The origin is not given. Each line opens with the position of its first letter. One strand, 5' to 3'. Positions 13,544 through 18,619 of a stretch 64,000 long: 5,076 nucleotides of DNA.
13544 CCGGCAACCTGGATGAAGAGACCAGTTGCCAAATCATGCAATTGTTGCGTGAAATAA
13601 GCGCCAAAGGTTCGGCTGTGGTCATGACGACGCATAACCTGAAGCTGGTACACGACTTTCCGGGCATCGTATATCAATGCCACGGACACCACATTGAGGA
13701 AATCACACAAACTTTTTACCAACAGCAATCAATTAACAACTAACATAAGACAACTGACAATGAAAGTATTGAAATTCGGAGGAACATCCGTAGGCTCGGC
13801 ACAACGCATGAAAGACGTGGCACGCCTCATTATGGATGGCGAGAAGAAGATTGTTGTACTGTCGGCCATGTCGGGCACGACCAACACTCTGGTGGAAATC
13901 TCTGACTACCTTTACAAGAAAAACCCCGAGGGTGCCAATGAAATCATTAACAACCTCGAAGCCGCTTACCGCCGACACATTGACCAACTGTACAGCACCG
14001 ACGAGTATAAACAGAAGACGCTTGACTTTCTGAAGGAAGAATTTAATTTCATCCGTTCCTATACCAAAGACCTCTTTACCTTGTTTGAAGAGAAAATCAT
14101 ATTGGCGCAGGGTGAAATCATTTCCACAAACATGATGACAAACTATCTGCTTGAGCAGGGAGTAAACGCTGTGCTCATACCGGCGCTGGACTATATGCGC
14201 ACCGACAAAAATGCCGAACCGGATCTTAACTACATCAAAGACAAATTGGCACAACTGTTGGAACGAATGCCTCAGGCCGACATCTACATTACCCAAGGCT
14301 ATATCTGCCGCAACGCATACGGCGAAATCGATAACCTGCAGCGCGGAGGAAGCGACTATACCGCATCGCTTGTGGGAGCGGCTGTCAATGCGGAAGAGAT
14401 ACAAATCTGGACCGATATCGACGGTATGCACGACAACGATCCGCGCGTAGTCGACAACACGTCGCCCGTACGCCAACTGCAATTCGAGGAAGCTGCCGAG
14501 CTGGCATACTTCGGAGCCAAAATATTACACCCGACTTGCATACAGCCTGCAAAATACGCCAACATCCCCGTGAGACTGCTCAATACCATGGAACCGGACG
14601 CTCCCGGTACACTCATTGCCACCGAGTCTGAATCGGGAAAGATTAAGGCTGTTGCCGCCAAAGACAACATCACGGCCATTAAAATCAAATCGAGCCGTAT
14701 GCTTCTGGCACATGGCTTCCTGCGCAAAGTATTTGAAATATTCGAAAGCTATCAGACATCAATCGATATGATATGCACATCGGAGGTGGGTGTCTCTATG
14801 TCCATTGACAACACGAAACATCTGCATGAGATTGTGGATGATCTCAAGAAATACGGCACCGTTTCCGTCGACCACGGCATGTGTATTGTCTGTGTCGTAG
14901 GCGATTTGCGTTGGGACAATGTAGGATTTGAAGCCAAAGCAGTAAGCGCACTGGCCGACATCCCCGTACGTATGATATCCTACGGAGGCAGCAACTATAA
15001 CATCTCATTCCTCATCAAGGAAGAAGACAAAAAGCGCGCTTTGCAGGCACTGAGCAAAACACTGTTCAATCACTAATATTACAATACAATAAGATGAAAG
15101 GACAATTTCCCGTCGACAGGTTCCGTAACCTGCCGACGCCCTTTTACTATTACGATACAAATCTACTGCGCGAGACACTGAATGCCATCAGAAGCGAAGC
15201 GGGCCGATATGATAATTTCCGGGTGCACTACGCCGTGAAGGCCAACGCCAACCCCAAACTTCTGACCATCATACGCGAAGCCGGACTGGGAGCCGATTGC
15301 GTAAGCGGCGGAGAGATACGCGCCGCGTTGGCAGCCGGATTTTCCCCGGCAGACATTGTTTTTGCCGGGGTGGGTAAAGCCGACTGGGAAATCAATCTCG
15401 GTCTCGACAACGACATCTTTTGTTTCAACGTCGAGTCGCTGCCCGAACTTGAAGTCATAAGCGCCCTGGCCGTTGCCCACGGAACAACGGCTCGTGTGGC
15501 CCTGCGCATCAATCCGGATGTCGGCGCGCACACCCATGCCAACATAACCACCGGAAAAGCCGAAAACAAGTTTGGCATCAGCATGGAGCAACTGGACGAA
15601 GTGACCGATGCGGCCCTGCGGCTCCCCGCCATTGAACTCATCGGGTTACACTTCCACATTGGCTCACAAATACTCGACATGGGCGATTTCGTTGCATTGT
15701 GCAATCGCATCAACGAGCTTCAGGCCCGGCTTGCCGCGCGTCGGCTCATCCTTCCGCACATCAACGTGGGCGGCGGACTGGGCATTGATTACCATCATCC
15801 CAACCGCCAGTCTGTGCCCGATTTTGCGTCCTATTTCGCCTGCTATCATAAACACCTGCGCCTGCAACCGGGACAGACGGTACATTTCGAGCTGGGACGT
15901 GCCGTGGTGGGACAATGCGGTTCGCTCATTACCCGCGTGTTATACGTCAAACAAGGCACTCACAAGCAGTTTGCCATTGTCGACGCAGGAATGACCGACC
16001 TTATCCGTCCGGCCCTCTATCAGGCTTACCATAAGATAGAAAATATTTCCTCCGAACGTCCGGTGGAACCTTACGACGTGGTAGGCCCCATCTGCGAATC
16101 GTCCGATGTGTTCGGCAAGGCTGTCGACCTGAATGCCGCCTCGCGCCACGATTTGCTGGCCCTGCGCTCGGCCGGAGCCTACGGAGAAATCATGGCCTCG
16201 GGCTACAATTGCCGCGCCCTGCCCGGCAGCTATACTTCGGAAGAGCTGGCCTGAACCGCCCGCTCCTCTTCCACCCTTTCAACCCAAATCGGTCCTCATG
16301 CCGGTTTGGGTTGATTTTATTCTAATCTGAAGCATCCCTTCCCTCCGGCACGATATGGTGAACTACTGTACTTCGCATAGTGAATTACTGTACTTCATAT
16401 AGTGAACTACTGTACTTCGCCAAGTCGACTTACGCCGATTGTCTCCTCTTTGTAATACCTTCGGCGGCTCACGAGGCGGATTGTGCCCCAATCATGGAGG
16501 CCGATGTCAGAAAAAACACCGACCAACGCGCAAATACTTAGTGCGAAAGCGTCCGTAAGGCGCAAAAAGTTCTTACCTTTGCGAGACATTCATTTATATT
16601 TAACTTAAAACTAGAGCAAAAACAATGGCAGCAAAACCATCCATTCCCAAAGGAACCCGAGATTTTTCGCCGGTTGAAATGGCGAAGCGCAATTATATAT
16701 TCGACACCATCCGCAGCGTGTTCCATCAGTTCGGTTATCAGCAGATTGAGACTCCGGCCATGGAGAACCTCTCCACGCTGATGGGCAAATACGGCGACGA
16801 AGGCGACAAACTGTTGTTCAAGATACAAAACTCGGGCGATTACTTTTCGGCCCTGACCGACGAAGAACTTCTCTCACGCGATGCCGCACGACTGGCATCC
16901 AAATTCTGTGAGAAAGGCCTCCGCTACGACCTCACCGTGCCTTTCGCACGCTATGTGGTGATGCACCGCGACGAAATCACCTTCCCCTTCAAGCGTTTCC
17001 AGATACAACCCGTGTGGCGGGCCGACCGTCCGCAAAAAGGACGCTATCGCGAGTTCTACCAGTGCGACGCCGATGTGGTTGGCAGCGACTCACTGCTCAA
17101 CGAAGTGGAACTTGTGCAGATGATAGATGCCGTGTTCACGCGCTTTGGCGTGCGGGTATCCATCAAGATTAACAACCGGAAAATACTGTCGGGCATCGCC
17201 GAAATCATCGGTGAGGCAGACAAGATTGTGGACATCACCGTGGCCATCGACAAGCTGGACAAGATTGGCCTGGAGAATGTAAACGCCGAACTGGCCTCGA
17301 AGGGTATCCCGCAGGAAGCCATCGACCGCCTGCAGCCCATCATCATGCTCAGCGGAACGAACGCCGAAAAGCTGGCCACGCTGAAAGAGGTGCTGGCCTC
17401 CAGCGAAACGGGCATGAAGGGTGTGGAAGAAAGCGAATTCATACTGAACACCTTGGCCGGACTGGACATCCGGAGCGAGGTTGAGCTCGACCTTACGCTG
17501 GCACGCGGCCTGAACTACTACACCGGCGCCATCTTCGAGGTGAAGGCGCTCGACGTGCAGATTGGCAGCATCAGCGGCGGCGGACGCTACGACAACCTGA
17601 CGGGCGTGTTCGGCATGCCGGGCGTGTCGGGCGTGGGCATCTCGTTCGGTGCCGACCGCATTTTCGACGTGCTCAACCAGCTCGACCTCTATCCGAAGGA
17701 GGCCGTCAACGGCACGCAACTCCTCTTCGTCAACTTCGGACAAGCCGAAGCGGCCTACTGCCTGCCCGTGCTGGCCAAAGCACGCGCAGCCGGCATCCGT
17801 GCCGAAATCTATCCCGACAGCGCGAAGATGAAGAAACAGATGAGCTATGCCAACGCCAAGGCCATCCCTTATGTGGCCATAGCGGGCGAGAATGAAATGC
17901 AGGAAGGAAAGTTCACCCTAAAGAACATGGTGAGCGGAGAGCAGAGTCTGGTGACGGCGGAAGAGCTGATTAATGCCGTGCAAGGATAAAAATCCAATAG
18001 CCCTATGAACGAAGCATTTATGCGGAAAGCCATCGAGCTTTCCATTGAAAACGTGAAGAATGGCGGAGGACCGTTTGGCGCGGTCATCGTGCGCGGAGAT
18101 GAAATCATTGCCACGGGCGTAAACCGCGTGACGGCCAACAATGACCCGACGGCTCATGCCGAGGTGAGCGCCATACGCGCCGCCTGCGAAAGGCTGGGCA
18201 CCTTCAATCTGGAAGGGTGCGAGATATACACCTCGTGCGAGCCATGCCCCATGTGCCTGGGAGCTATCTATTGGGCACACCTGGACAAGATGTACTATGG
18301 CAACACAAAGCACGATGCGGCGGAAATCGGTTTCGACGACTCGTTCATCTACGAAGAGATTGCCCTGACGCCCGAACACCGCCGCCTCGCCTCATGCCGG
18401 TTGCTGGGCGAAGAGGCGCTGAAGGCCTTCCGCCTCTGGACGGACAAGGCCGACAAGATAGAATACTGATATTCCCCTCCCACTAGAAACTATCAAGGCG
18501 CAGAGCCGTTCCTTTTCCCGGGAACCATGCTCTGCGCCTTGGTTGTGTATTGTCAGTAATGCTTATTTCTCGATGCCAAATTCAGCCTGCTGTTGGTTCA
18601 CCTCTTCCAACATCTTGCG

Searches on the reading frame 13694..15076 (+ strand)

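Call 53: search_protein_families(library=pfam, proteins=[window:13694-15076:+], max_evalue=0.00001)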
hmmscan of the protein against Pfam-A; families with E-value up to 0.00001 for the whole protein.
window:13694-15076:+ (460 aa): 3 families
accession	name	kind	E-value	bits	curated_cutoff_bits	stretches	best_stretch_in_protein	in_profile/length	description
PF00696.33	AA_kinase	-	6.5e-42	144.3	24.9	1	23-297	2-234/234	Amino acid kinase family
PF22468.2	ACT_9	-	7.1e-23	80.6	27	1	399-456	1-60/61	ACT domain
PF13840.12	ACT_7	-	1.5e-09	38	27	1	392-454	2-64/65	ACT domain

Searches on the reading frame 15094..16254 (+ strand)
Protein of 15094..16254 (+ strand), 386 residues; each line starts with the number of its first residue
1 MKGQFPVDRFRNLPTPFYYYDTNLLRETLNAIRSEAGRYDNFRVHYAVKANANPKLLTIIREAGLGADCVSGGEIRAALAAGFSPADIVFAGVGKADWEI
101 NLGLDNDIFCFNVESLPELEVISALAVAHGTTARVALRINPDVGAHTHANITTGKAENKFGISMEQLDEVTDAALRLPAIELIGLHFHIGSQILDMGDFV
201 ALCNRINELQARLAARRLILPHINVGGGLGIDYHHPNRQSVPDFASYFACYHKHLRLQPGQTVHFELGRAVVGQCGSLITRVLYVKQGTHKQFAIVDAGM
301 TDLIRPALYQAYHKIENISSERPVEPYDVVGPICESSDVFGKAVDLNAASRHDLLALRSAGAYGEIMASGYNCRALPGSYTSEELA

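Call 15: search_protein_families(library=pfam, proteins=[window:15094-16254:+])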
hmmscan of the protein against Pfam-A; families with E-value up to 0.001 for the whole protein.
window:15094-16254:+ (386 aa): 3 families
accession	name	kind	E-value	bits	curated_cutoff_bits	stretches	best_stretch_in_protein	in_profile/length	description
PF02784.22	Orn_Arg_deC_N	-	1e-51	176.2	23.4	1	37-272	13-246/247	Pyridoxal-dependent decarboxylase, pyridoxal binding domain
PF00278.28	Orn_DAP_Arg_deC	-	5.8e-27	94.3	23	1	17-361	1-95/95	Pyridoxal-dependent decarboxylase, C-terminal sheet domain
PF01168.26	Ala_racemase_N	-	4.6e-05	23.7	24.1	1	23-213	4-181/220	Alanine racemase, N-terminal domain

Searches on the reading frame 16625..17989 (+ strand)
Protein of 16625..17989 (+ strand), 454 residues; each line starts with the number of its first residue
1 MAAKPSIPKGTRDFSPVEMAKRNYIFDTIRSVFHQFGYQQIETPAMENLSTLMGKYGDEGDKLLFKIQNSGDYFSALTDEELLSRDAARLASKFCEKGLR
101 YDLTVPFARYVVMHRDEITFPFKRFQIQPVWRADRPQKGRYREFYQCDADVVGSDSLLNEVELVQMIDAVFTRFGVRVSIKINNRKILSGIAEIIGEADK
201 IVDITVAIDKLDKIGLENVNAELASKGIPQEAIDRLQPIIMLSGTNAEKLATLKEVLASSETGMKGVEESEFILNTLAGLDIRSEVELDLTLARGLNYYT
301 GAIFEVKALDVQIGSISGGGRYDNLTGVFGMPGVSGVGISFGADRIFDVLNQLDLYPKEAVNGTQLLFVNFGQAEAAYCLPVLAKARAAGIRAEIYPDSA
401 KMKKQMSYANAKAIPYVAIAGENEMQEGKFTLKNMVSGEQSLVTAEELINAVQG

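Call 15: search_protein_families(library=pfam, proteins=[window:16625-17989:+])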
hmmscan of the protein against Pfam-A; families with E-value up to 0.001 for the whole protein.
window:16625-17989:+ (454 aa): 4 families
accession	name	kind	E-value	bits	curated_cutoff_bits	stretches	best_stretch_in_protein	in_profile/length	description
PF13393.11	tRNA-synt_His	-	3.4e-36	125.5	25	2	98-345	66-307/308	Histidyl-tRNA synthetase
PF03129.25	HGTP_anticodon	-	1.2e-15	57.8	21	1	376-453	15-92/94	Anticodon binding domain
PF00152.25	tRNA-synt_2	-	1.9e-05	24.4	25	0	124-181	94-146/308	tRNA synthetases class II (D, K and N)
PF01409.25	tRNA-synt_2d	-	3.7e-05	23.8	19.8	1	22-184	19-164/246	tRNA synthetases class II core domain (F)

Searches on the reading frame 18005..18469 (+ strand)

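Call 53: search_protein_families(library=pfam, proteins=[window:18005-18469:+], max_evalue=0.00001)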
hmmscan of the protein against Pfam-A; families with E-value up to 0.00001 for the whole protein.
window:18005-18469:+ (154 aa): 2 families
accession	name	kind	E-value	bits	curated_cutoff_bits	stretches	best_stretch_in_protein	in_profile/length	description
PF00383.29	dCMP_cyt_deam_1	-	2.5e-29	101.6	25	1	2-99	4-101/102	Cytidine and deoxycytidylate deaminase zinc-binding region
PF14437.12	MafB19-deam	-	5.9e-24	85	27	1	3-106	4-107/142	MafB19-like deaminase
